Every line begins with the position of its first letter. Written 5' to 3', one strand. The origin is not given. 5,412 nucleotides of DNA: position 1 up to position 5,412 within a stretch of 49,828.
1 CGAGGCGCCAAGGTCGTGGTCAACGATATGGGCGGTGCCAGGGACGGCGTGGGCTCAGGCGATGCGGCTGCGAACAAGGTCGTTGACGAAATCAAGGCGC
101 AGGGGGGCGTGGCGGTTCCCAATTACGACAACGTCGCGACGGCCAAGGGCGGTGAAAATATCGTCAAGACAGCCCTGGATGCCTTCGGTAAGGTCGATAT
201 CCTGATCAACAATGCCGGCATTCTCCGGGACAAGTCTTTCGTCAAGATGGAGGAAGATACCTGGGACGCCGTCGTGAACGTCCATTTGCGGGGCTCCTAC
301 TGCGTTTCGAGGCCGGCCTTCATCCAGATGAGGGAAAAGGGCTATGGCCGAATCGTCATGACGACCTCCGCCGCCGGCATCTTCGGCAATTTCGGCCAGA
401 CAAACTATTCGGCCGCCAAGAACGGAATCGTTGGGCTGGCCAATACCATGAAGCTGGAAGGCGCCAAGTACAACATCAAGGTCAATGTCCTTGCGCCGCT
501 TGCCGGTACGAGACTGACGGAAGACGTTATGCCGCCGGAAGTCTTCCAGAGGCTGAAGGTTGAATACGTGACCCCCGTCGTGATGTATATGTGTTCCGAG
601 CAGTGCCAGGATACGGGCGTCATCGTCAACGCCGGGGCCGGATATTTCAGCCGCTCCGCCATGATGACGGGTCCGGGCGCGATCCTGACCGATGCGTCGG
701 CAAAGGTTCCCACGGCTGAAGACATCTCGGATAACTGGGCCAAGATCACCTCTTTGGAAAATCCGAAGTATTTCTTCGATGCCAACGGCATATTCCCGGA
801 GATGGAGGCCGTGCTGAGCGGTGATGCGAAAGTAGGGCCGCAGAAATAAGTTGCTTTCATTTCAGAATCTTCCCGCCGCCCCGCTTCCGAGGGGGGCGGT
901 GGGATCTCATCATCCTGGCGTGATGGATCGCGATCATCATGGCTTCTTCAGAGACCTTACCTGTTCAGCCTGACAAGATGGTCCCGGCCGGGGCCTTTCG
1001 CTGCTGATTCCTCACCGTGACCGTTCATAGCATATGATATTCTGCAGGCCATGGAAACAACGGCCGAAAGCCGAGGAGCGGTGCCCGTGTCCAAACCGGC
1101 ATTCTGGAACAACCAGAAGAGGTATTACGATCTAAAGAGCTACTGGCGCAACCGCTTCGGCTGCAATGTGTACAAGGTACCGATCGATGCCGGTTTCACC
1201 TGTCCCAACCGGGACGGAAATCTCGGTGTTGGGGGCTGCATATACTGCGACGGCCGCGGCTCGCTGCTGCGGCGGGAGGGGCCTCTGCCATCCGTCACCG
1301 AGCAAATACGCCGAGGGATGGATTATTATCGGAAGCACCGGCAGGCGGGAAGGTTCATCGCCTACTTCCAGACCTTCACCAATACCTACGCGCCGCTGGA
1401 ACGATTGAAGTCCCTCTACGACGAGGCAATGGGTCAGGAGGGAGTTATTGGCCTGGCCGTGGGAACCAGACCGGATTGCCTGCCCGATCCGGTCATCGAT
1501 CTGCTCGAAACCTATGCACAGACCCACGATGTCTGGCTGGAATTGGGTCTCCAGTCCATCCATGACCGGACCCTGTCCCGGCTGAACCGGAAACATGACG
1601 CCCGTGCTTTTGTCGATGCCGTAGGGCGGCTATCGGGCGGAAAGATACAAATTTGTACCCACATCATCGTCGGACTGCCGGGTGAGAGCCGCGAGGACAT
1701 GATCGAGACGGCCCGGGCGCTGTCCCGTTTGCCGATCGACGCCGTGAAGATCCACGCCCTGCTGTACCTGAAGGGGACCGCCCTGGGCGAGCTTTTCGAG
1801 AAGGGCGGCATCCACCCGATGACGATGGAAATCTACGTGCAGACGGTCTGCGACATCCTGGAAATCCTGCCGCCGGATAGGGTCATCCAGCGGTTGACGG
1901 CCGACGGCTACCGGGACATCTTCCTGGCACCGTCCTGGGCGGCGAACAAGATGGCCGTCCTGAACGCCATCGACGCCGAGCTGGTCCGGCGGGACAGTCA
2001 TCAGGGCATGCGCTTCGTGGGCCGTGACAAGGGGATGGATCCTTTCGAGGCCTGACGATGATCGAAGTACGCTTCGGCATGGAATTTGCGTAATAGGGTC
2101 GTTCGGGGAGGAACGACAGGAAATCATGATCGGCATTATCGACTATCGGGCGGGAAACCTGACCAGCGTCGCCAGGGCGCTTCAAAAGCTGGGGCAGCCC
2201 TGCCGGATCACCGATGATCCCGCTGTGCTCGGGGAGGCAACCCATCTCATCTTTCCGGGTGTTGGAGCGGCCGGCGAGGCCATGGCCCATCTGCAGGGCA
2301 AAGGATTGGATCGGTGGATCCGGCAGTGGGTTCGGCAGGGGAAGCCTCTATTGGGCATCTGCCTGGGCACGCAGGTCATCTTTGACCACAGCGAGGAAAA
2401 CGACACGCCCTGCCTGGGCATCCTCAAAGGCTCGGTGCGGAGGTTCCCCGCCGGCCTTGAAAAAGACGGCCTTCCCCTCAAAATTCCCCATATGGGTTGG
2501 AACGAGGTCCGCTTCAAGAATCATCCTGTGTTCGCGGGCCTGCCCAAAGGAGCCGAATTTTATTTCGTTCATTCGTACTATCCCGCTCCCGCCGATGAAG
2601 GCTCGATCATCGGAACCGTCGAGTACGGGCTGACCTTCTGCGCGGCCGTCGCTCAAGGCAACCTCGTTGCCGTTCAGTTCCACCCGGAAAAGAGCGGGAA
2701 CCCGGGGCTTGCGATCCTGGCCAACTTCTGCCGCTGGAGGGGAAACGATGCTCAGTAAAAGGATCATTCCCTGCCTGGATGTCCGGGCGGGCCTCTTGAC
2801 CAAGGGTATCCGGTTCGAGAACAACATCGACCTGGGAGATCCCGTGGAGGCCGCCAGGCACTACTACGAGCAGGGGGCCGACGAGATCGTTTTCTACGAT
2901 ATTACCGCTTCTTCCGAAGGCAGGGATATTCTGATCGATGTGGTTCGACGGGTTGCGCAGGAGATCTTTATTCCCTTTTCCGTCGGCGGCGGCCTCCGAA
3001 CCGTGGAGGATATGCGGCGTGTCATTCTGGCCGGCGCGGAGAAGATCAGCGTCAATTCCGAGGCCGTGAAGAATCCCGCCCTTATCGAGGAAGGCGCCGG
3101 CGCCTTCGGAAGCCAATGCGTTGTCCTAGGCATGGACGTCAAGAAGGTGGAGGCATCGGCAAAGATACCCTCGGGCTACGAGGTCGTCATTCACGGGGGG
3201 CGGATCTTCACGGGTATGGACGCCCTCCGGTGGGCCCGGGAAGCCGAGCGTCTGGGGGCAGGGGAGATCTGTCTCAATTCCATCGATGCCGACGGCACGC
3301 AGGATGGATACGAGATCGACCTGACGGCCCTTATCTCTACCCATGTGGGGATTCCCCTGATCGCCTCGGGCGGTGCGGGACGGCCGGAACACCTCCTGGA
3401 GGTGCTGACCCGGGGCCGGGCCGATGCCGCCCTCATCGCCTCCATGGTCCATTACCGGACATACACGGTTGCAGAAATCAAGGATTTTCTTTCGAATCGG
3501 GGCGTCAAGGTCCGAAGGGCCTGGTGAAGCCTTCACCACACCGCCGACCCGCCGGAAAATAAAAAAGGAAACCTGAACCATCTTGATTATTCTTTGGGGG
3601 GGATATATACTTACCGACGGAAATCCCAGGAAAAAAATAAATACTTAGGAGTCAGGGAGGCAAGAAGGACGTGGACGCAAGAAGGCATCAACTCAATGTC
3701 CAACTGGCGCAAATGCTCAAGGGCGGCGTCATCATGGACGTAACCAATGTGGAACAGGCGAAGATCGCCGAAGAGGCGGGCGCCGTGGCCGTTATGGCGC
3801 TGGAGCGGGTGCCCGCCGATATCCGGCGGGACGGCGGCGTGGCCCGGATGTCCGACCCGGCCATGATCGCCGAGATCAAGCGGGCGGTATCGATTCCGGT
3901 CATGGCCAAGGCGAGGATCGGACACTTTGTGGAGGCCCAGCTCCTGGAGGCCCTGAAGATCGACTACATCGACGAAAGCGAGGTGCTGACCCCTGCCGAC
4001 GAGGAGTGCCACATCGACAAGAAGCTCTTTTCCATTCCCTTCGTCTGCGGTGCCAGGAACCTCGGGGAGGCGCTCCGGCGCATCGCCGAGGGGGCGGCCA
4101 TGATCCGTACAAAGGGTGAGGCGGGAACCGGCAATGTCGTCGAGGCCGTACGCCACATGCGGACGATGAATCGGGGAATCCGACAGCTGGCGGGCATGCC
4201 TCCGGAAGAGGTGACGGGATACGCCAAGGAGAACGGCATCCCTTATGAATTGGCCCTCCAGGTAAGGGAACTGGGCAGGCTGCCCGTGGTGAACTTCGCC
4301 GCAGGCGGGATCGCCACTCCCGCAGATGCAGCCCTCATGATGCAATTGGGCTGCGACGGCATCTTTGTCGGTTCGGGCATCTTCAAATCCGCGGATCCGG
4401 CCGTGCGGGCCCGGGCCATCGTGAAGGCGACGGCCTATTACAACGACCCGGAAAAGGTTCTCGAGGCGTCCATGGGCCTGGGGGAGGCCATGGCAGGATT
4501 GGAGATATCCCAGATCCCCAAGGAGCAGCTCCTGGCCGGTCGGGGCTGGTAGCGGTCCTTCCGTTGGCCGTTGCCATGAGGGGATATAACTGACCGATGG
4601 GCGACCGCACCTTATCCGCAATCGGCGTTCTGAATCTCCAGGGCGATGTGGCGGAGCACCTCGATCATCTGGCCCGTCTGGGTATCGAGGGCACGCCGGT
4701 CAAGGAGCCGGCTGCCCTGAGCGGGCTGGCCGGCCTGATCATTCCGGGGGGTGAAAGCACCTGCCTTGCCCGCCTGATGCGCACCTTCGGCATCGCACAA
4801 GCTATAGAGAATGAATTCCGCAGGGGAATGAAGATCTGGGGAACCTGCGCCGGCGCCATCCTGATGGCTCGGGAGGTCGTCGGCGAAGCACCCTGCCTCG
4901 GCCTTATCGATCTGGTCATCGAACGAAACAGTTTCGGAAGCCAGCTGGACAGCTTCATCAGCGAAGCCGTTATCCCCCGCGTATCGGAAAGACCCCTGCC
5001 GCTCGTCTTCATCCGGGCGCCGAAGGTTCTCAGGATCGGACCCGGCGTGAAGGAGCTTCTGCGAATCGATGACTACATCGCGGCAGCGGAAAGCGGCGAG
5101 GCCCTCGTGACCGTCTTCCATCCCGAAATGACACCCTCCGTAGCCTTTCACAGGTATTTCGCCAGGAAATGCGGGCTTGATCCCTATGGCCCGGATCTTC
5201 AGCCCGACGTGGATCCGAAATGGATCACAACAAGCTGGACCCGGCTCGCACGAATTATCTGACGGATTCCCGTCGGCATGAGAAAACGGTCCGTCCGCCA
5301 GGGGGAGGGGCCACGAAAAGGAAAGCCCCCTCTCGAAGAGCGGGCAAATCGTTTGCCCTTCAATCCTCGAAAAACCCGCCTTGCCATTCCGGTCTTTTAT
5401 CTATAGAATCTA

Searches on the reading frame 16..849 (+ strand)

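Call 24: search_protein_families(library=pfam, proteins=[window:16-849:+], max_evalue=0.00001)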
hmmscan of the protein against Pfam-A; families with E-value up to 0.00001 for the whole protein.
window:16-849:+ (277 aa): 3 families
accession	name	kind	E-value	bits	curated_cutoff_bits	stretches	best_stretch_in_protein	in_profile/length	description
PF00106.31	adh_short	-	4.2e-34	118.2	26.6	1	14-161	32-179/195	short chain dehydrogenase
PF13561.12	adh_short_C2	-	5e-24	85.6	27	1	18-162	31-174/236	Enoyl-(Acyl carrier protein) reductase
PF08659.16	KR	-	9e-14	52.2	22.6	1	16-149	38-167/180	KR domain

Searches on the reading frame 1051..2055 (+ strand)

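Call 24: search_protein_families(library=pfam, proteins=[window:1051-2055:+], max_evalue=0.00001)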
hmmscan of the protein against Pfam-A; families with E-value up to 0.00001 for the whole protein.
window:1051-2055:+ (334 aa): 2 families
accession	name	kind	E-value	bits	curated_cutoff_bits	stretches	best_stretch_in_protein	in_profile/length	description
PF16199.10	Radical_SAM_C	-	1.1e-24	86.7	31.9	1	229-312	1-84/85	Radical_SAM C-terminal domain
PF04055.27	Radical_SAM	-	5.2e-17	63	29.5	1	61-223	9-165/166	Radical SAM superfamily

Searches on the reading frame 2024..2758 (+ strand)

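Call 24: search_protein_families(library=pfam, proteins=[window:2024-2758:+], max_evalue=0.00001)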
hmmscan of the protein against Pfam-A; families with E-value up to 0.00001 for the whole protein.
window:2024-2758:+ (244 aa): 2 families
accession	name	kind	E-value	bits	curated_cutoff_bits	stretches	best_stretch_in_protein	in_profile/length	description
PF00117.34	GATase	-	5.7e-19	69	22.8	1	38-236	2-187/190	Glutamine amidotransferase class-I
PF01174.25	SNO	-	3.8e-06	27.4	27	0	46-144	8-106/188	SNO glutamine amidotransferase family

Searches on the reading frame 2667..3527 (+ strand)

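Call 24: search_protein_families(library=pfam, proteins=[window:2667-3527:+], max_evalue=0.00001)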
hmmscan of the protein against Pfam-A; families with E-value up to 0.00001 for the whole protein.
window:2667-3527:+ (286 aa): 1 family
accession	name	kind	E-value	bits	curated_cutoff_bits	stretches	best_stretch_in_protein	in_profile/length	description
PF00977.27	His_biosynth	-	2.1e-73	247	23.6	1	32-266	1-227/228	Histidine biosynthesis protein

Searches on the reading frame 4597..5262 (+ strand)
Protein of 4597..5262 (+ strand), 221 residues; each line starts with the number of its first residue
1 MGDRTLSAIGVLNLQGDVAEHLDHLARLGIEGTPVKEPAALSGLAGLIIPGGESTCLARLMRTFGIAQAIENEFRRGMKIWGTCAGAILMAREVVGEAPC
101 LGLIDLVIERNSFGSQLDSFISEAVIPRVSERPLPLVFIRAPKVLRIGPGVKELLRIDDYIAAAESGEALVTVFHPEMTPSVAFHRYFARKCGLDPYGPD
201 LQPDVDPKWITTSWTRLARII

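Call 24: search_protein_families(library=pfam, proteins=[window:4597-5262:+], max_evalue=0.00001)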
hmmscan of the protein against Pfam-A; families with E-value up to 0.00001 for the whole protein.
window:4597-5262:+ (221 aa): 3 families
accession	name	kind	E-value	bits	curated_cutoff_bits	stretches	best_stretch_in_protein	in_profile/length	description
PF01174.25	SNO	-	2.9e-43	148.4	27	1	11-192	1-186/188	SNO glutamine amidotransferase family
PF03575.23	Peptidase_S51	-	6.2e-06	26.5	23.9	1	46-95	85-134/206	Peptidase family S51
PF07685.20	GATase_3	-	8.8e-06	25.9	27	0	37-107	33-114/196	CobB/CobQ-like glutamine amidotransferase domain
